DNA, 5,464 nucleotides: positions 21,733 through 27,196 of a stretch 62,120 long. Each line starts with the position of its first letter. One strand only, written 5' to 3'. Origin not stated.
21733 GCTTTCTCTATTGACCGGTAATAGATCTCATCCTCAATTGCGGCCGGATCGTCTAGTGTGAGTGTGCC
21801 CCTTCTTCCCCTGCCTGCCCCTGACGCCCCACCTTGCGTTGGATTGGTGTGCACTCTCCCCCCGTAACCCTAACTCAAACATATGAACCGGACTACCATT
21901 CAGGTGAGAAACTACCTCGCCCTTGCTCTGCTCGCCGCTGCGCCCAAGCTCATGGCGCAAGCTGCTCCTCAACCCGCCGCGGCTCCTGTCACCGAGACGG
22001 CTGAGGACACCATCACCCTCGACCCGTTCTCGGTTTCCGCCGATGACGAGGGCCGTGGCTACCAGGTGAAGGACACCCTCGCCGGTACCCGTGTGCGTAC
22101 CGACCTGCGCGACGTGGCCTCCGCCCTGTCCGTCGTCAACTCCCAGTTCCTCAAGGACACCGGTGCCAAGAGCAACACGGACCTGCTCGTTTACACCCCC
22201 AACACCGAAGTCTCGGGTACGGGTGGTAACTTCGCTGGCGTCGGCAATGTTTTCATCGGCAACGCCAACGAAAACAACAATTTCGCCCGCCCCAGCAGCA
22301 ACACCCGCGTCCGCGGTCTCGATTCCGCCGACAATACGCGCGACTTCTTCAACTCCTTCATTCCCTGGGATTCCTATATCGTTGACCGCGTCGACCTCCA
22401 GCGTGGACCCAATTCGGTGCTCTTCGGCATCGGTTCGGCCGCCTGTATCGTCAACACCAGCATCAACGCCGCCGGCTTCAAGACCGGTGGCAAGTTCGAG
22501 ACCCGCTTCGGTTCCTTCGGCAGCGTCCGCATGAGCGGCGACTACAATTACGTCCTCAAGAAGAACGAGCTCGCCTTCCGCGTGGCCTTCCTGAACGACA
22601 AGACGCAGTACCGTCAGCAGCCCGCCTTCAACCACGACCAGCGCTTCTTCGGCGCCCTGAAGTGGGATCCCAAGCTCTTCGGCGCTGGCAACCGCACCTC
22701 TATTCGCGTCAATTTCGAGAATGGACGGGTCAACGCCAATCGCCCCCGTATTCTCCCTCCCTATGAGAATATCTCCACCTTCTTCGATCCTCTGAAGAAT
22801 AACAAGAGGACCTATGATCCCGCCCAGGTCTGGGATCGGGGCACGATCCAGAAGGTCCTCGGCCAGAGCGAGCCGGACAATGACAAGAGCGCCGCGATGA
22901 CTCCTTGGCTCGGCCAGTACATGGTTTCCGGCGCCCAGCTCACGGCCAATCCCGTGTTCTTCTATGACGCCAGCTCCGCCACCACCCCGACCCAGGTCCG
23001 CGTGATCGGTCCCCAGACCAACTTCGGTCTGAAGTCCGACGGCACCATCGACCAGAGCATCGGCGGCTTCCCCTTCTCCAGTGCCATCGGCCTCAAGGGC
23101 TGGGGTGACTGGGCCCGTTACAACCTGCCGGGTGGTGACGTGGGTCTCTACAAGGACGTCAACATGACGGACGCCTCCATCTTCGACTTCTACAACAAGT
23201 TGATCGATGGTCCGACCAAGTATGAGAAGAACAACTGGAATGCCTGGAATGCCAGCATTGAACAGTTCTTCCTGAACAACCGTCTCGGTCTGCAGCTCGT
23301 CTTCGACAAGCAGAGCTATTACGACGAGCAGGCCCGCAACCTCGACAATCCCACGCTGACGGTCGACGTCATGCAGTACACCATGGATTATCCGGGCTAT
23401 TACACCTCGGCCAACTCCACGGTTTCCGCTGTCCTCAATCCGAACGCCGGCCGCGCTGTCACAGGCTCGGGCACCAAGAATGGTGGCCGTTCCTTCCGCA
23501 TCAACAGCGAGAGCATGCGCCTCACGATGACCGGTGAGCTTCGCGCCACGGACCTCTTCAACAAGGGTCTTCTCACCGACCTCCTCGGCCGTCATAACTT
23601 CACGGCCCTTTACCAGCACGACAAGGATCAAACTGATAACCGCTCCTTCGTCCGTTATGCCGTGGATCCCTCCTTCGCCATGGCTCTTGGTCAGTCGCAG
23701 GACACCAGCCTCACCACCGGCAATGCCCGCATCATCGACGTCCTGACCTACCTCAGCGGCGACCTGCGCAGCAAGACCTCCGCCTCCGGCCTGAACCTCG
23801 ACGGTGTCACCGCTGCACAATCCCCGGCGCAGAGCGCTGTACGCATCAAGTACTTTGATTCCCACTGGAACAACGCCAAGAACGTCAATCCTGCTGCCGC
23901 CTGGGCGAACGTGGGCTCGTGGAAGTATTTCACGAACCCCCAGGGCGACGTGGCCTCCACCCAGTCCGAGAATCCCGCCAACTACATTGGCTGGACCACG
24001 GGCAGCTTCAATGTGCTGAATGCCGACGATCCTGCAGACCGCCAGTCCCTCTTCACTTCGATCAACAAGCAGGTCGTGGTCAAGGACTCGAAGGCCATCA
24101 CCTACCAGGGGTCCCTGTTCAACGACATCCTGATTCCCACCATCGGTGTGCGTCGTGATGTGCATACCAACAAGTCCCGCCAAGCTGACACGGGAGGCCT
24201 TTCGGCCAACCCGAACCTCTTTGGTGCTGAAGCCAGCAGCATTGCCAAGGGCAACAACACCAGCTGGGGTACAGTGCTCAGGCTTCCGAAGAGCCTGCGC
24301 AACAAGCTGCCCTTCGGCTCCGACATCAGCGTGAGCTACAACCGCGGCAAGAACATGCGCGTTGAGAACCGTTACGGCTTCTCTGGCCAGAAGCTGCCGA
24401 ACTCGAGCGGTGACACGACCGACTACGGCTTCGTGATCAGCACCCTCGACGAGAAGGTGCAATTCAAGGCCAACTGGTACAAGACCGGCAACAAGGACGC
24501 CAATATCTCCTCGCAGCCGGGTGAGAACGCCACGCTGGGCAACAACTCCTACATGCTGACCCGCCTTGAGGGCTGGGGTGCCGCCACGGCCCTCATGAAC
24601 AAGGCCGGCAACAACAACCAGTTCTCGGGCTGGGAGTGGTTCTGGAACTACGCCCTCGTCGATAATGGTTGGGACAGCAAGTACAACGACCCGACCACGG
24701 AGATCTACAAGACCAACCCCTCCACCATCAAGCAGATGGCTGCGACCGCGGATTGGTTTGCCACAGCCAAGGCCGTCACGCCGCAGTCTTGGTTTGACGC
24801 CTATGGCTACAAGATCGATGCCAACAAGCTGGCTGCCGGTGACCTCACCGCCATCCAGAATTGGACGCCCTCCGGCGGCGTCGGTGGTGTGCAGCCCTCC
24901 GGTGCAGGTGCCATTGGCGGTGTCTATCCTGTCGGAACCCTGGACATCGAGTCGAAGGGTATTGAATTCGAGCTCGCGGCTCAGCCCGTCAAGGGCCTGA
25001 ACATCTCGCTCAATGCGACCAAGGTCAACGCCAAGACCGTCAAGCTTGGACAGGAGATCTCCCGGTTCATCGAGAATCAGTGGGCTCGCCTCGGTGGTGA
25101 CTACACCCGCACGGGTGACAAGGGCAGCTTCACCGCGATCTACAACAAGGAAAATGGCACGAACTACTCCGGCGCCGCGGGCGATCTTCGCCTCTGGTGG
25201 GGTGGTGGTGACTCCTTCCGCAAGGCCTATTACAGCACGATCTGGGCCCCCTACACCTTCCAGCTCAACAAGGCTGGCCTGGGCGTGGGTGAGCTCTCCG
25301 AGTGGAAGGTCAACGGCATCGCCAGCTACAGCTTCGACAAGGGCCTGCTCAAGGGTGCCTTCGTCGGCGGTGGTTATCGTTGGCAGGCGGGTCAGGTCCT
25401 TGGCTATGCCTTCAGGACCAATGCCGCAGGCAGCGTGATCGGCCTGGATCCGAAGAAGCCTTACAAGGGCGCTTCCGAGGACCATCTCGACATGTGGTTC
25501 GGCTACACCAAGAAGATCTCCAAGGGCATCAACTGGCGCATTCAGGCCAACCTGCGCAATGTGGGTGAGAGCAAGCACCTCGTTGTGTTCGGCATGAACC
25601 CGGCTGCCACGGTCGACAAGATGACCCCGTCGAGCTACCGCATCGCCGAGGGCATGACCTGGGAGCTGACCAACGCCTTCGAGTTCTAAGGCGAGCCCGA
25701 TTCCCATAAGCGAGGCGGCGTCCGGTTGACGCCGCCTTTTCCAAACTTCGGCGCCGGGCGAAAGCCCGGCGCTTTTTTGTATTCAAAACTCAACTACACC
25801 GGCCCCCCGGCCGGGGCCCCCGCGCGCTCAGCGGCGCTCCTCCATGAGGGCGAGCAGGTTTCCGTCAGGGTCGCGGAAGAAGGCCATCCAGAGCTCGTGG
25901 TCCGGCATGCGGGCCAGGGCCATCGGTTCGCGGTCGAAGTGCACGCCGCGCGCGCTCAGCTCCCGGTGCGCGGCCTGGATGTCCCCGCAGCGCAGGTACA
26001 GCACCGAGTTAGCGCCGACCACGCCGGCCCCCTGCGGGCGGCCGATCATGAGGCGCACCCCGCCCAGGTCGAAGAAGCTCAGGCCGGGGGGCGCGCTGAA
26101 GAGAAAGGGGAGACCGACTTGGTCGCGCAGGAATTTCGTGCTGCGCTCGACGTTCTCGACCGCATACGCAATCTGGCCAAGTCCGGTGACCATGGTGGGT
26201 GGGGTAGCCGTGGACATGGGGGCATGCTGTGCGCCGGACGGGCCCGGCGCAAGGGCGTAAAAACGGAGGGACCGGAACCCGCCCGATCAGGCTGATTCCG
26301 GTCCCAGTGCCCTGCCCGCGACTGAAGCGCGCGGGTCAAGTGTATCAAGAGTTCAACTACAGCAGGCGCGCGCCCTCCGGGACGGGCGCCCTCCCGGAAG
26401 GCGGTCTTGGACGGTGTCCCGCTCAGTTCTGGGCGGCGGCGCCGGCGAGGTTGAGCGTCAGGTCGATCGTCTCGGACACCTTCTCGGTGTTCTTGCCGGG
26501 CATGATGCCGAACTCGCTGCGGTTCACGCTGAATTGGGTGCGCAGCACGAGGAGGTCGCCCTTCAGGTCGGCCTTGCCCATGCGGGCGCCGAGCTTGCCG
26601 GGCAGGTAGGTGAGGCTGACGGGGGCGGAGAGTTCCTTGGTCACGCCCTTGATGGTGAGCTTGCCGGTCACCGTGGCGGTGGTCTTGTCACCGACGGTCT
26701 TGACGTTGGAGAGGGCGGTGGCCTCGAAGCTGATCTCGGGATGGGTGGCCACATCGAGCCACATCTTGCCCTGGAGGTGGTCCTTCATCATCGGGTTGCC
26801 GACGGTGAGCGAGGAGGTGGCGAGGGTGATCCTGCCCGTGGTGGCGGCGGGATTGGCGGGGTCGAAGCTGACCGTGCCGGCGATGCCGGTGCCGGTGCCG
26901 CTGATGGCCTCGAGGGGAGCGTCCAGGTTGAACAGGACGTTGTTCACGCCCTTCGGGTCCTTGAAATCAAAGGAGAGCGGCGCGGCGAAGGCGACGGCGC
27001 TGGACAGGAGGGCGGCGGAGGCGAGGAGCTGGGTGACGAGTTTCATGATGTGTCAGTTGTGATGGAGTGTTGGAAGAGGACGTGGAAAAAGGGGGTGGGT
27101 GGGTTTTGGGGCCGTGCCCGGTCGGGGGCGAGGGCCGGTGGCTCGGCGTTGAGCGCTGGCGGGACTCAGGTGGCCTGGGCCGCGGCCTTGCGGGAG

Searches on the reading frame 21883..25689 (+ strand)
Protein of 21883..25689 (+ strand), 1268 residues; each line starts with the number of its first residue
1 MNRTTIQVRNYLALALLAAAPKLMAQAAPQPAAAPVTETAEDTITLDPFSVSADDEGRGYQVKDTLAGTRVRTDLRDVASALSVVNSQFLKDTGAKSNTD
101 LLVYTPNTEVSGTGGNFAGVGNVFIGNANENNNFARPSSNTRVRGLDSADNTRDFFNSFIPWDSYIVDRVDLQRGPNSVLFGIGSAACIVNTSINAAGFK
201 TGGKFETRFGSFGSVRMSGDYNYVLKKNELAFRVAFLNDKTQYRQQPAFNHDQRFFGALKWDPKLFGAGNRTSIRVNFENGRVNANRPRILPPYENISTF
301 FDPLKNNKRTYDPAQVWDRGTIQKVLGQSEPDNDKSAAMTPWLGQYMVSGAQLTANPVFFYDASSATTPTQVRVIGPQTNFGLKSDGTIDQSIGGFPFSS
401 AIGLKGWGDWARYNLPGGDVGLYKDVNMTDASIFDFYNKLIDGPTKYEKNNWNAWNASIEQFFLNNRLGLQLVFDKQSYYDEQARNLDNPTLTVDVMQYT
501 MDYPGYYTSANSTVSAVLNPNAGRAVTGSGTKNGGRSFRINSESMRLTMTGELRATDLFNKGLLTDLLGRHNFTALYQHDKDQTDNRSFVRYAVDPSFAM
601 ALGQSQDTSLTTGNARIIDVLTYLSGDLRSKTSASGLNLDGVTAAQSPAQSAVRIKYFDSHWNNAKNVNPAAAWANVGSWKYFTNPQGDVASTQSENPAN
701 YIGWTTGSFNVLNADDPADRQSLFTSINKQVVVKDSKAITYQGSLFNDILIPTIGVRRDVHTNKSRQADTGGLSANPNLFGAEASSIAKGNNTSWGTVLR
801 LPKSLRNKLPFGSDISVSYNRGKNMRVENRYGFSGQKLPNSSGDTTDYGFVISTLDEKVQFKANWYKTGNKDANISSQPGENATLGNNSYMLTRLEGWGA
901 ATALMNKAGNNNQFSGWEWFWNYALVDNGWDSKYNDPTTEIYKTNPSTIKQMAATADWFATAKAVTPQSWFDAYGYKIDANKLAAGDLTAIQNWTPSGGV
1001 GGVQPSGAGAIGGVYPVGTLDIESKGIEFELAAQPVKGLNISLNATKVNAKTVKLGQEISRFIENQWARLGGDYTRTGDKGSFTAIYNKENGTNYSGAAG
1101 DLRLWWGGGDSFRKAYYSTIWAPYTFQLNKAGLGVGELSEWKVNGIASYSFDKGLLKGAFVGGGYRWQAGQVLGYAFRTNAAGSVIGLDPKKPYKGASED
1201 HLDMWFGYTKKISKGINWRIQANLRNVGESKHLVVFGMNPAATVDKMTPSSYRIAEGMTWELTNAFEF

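Call 48: search_protein_families(library=pfam, proteins=[window:21883-25689:+], max_evalue=0.0001)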
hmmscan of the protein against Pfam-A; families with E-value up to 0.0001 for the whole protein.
window:21883-25689:+ (1268 aa): 1 family
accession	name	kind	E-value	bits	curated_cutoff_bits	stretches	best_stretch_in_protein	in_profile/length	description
PF07715.20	Plug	-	7.1e-09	36.6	23.9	1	75-187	2-105/107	TonB-dependent Receptor Plug Domain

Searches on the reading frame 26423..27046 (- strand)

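Call 48: search_protein_families(library=pfam, proteins=[window:26423-27046:-], max_evalue=0.0001)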
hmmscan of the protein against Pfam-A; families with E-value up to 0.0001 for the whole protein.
window:26423-27046:- (207 aa): 1 family
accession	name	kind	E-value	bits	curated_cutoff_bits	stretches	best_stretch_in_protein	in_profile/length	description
PF04264.18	YceI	-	4.2e-27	95.8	23.7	1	47-200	21-148/150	YceI-like domain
